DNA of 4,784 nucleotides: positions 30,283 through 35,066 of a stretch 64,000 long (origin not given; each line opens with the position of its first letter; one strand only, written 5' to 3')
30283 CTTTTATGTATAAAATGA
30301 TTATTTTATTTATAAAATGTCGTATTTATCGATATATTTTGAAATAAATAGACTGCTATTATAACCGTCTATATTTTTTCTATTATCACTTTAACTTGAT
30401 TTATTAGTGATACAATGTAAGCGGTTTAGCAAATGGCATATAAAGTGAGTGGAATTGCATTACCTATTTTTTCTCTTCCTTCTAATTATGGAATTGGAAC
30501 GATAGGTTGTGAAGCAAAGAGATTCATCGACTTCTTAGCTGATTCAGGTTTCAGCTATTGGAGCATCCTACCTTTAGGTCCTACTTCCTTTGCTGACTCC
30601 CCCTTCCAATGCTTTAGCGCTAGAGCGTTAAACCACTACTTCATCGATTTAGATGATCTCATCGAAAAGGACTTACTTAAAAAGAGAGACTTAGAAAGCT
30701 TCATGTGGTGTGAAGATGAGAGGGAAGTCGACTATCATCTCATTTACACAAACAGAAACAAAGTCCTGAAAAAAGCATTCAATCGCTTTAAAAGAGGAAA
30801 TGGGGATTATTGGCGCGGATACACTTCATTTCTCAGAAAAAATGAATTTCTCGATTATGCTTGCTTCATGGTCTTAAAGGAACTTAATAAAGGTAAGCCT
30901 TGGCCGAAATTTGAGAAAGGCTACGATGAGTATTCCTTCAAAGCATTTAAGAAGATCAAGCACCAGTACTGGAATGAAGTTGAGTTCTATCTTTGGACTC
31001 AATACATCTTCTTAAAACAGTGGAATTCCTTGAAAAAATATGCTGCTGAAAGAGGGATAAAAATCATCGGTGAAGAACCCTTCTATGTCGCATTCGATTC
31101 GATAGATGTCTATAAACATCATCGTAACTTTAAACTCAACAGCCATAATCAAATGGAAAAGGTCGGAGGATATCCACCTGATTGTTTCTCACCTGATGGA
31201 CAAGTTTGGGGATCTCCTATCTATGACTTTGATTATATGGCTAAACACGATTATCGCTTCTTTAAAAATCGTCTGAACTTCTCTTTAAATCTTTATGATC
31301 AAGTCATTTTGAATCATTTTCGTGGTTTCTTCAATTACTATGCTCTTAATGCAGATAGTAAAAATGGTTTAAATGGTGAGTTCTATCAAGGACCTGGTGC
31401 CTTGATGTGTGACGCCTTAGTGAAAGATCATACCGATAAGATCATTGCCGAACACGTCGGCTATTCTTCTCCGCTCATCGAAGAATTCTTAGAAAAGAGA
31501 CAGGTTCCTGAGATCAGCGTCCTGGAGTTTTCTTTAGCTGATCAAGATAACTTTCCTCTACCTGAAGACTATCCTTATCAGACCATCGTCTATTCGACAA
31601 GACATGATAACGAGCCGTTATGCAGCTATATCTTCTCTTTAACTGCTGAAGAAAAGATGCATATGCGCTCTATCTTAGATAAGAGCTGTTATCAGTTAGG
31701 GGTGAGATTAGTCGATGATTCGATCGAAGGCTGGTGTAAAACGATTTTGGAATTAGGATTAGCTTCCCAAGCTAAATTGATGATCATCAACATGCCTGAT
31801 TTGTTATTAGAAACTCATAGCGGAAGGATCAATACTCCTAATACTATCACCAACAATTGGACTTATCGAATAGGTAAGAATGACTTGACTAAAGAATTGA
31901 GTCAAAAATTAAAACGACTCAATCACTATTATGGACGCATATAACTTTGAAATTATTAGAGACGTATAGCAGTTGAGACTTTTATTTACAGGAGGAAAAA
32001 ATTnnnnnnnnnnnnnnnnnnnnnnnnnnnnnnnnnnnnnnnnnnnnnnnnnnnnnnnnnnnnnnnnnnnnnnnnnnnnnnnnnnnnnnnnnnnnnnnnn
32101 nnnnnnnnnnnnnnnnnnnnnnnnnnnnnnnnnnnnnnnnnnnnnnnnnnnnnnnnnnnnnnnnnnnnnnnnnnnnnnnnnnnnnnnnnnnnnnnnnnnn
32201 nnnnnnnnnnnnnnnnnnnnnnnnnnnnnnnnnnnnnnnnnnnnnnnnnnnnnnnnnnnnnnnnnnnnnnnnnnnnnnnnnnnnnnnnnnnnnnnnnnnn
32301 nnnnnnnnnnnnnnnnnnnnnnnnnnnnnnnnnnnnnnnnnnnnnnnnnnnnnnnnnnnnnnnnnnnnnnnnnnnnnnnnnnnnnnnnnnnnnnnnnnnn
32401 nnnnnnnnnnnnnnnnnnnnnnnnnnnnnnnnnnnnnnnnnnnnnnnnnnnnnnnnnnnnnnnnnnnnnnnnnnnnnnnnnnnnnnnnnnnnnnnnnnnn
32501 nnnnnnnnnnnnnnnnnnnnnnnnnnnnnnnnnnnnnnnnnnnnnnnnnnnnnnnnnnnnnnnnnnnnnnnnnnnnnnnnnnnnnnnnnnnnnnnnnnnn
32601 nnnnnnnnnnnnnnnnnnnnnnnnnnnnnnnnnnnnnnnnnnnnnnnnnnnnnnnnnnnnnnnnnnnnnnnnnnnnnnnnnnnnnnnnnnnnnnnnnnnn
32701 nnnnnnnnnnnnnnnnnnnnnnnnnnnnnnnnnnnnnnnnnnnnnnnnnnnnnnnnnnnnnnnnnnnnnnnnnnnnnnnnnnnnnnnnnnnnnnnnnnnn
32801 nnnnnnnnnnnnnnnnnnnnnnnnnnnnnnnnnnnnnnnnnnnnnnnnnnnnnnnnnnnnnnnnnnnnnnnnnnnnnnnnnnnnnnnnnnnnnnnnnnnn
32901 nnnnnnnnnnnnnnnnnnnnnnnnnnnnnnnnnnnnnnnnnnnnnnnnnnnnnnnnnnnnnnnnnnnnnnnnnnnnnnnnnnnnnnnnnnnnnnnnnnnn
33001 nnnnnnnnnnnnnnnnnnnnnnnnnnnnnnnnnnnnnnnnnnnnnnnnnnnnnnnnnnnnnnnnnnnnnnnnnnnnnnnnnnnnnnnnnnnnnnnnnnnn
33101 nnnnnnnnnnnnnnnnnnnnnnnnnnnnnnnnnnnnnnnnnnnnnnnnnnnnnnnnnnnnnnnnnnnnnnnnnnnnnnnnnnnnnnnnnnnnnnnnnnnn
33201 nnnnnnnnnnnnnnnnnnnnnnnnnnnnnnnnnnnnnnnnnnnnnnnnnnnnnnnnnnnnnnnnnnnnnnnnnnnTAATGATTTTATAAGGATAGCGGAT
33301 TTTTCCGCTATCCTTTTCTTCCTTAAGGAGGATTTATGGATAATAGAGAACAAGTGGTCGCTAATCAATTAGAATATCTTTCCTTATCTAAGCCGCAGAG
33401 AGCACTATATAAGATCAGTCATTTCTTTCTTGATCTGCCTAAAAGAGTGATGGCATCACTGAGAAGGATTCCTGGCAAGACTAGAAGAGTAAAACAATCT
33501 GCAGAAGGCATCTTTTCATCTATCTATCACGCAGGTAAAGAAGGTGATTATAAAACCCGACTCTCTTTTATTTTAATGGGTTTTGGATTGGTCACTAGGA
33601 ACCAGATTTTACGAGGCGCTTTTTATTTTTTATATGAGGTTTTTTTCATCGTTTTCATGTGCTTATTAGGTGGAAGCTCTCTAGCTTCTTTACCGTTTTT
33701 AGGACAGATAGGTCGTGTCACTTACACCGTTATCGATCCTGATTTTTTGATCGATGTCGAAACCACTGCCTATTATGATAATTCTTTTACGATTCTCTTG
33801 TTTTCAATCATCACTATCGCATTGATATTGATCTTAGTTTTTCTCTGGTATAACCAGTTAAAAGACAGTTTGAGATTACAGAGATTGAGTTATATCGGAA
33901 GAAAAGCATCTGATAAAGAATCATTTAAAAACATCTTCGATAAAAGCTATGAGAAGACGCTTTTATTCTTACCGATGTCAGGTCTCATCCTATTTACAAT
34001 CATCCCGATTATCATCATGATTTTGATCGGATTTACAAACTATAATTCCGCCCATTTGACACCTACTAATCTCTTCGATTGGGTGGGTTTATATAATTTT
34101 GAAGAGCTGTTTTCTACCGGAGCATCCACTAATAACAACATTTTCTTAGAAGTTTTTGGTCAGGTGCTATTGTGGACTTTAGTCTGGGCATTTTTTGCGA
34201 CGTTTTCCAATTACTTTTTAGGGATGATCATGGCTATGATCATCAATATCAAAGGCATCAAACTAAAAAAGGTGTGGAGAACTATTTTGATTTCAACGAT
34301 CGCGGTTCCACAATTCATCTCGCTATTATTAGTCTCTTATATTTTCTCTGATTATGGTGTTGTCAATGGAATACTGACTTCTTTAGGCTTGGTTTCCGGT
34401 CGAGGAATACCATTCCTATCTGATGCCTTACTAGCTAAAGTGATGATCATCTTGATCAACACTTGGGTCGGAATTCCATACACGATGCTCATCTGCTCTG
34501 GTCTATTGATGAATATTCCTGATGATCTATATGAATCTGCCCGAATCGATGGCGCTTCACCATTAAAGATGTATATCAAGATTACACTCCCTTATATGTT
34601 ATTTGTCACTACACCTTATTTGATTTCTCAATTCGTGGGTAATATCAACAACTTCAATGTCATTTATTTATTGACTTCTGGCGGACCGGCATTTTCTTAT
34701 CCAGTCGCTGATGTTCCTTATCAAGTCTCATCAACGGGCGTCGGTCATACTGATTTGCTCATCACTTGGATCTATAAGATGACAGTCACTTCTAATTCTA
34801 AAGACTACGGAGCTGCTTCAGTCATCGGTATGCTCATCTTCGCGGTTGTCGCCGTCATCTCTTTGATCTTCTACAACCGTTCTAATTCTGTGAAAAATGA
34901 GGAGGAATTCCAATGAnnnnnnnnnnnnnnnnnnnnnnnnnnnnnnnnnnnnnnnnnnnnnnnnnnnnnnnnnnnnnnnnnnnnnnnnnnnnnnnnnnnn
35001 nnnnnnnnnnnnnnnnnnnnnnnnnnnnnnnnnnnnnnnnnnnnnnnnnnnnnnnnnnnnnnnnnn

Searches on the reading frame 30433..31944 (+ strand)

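Call 43: search_protein_families(library=ncbifam, proteins=[window:30433-31944:+], max_evalue=1e-10)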
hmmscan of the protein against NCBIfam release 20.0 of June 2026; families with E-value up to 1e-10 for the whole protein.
window:30433-31944:+ (503 aa): 8 families
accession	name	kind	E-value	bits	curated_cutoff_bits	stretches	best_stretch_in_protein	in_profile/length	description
NF011080.0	PRK14508.1-3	subfamily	8.4e-130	433.7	477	1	4-502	5-495/496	4-alpha-glucanotransferase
NF011078.0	PRK14508.1-1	subfamily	5.7e-114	381.6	776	1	1-503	1-497/503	4-alpha-glucanotransferase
NF011079.0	PRK14508.1-2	subfamily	9.8e-109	364.1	555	1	4-498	10-499/506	4-alpha-glucanotransferase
NF011083.0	PRK14510.1-2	equivalog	2.3e-97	326.8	1322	1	4-502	679-1184/1186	bifunctional glycogen debranching protein GlgX/4-alpha-glucanotransferase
NF011081.0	PRK14508.1-4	equivalog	4.5e-73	246.4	556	1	4-483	23-507/529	4-alpha-glucanotransferase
TIGR00217.1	malQ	equivalog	1.2e-72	245.6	205.65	1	4-502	42-587/587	4-alpha-glucanotransferase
NF008274.0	PRK11052.1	equivalog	1.6e-19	70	806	1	15-399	153-557/695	4-alpha-glucanotransferase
NF011077.0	PRK14507.1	equivalog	2.7e-18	64.8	2148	1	5-400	172-589/1693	malto-oligosyltrehalose synthase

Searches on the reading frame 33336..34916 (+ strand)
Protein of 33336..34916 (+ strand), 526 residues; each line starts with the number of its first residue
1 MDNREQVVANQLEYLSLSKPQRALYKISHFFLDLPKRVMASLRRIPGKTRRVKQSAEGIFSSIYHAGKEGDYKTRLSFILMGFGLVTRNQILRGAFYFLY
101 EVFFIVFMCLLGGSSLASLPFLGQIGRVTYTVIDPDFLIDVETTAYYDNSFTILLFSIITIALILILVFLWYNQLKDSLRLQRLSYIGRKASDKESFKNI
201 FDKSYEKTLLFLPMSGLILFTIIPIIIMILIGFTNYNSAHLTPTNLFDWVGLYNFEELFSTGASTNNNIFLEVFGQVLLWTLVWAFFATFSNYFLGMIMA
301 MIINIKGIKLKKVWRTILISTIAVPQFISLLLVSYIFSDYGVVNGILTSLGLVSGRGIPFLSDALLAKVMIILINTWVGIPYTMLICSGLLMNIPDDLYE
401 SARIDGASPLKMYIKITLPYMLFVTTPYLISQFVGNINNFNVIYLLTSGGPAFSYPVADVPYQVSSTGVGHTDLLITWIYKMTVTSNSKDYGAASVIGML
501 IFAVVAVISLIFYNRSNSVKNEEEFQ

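Call 43: search_protein_families(library=ncbifam, proteins=[window:33336-34916:+], max_evalue=1e-10)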
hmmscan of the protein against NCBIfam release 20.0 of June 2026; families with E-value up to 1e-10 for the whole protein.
window:33336-34916:+ (526 aa): 1 family
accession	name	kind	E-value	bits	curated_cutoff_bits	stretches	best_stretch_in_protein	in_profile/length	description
NF008232.0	PRK10999.1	equivalog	8.9e-57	193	392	1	250-512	265-511/520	maltose ABC transporter permease MalF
